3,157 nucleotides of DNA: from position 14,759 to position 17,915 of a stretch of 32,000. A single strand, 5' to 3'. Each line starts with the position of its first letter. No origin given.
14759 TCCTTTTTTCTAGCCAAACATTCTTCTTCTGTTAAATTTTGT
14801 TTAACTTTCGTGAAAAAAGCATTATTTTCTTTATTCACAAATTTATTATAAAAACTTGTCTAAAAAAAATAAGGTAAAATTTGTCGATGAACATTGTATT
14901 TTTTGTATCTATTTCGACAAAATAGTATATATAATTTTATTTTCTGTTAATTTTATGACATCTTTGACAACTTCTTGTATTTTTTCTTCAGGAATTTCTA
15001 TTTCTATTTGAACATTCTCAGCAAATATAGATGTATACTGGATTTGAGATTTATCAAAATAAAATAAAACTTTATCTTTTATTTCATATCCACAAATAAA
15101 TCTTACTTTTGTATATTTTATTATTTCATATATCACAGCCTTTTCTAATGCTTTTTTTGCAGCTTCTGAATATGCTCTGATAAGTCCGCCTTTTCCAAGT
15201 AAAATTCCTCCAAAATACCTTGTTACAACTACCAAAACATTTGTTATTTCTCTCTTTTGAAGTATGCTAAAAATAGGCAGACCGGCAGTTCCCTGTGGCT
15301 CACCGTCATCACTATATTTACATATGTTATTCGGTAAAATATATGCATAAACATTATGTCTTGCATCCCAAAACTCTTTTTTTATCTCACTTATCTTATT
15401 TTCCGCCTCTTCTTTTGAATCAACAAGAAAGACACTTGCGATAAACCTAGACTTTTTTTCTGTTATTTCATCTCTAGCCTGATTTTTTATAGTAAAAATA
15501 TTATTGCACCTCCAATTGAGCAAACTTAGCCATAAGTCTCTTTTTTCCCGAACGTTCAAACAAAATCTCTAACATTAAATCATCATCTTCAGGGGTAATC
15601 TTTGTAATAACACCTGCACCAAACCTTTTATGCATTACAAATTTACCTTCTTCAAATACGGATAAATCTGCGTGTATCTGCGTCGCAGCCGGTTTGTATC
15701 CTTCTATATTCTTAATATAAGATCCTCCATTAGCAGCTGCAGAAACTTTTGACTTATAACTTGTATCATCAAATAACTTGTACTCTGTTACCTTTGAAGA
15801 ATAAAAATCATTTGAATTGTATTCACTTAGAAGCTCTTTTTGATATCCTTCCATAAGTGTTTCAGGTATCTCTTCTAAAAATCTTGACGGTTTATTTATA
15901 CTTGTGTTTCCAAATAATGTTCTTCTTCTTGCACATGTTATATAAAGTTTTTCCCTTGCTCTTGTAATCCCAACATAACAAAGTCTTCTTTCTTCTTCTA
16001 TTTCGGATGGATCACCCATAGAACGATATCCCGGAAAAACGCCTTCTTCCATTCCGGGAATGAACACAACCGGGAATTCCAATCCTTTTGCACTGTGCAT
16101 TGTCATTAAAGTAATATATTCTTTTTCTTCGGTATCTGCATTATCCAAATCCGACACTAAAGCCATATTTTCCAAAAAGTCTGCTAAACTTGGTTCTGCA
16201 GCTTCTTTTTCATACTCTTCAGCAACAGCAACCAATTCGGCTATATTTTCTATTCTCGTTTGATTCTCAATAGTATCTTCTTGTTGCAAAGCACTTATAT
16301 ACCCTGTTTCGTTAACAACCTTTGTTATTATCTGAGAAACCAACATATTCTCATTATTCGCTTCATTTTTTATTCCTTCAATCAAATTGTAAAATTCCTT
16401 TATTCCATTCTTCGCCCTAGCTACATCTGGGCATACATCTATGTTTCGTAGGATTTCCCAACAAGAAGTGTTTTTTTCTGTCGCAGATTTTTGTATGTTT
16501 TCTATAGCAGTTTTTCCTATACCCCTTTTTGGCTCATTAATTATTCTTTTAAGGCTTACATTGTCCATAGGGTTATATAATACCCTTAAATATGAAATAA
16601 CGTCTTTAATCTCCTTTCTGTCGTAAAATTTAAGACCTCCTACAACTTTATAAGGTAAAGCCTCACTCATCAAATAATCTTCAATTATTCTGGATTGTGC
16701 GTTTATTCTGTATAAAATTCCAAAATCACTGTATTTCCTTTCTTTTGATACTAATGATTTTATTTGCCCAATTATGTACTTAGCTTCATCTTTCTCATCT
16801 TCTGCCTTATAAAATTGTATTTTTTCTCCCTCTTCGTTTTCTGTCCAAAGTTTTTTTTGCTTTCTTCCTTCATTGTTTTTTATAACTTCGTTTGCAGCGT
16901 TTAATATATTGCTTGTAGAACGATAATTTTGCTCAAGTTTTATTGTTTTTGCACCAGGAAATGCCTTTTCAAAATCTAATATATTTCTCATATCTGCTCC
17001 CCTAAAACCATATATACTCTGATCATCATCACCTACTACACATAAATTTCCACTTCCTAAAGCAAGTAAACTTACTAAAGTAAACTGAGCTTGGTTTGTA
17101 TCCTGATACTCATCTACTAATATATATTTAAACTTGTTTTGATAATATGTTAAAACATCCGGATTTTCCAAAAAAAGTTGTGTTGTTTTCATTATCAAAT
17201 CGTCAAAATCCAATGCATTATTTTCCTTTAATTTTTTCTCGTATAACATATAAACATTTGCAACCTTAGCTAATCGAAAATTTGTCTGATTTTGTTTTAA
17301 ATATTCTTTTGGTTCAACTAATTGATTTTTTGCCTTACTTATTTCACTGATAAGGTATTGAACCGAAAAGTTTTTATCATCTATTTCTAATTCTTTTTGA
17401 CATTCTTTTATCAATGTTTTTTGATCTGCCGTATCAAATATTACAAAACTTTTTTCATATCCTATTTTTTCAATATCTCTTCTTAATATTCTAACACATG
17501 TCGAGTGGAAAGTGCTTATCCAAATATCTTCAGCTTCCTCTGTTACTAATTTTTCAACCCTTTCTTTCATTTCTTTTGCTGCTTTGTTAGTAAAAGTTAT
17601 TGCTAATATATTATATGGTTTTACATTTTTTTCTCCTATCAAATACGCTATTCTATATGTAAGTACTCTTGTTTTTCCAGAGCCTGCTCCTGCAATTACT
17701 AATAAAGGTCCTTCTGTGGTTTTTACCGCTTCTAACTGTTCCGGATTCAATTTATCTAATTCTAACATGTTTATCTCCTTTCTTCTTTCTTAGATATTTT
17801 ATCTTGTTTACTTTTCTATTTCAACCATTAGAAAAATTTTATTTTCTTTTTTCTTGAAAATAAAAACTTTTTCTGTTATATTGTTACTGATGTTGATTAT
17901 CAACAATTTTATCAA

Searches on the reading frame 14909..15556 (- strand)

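Call 65: search_protein_families(library=pfam, proteins=[window:14909-15556:-], max_evalue=0.001)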
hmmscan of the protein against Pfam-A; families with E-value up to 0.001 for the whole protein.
window:14909-15556:- (215 aa): 1 family
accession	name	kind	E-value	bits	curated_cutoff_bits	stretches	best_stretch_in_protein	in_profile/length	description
PF01205.25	UPF0029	-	9.7e-39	132.1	27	1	34-137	1-107/107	Uncharacterized protein family UPF0029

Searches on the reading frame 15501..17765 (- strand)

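Call 65: search_protein_families(library=pfam, proteins=[window:15501-17765:-], max_evalue=0.001)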
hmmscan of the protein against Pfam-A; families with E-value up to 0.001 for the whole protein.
window:15501-17765:- (754 aa): 9 families
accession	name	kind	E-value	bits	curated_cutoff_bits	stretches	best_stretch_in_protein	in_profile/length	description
PF00580.27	UvrD-helicase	-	1.4e-100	336.9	23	1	6-270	1-271/271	UvrD/REP helicase N-terminal domain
PF13361.12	UvrD_C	-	3.1e-88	297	25.6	1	275-613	1-349/350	UvrD-like helicase C-terminal domain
PF13245.12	AAA_19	-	5e-25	88.7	25.1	1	10-255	1-134/134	AAA domain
PF13538.12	UvrD_C_2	-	1.2e-10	41.5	27.4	1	551-609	2-51/52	UvrD-like helicase C-terminal domain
PF21196.3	PcrA_UvrD_tudor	-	7.3e-10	39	23.9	1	708-749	3-44/48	PcrA/UvrD tudor domain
PF13604.12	AAA_30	-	4.5e-08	33.5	27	1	5-71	1-67/191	AAA domain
PF01443.25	Viral_helicase1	-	1.3e-06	28.8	21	0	543-610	178-227/228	Viral superfamily 1 RNA helicase core domain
PF13087.12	AAA_12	-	4.1e-06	26.9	27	0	529-612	117-193/195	AAA domain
PF13086.12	AAA_11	-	2.2e-05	24.8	27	1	6-220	2-222/257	AAA domain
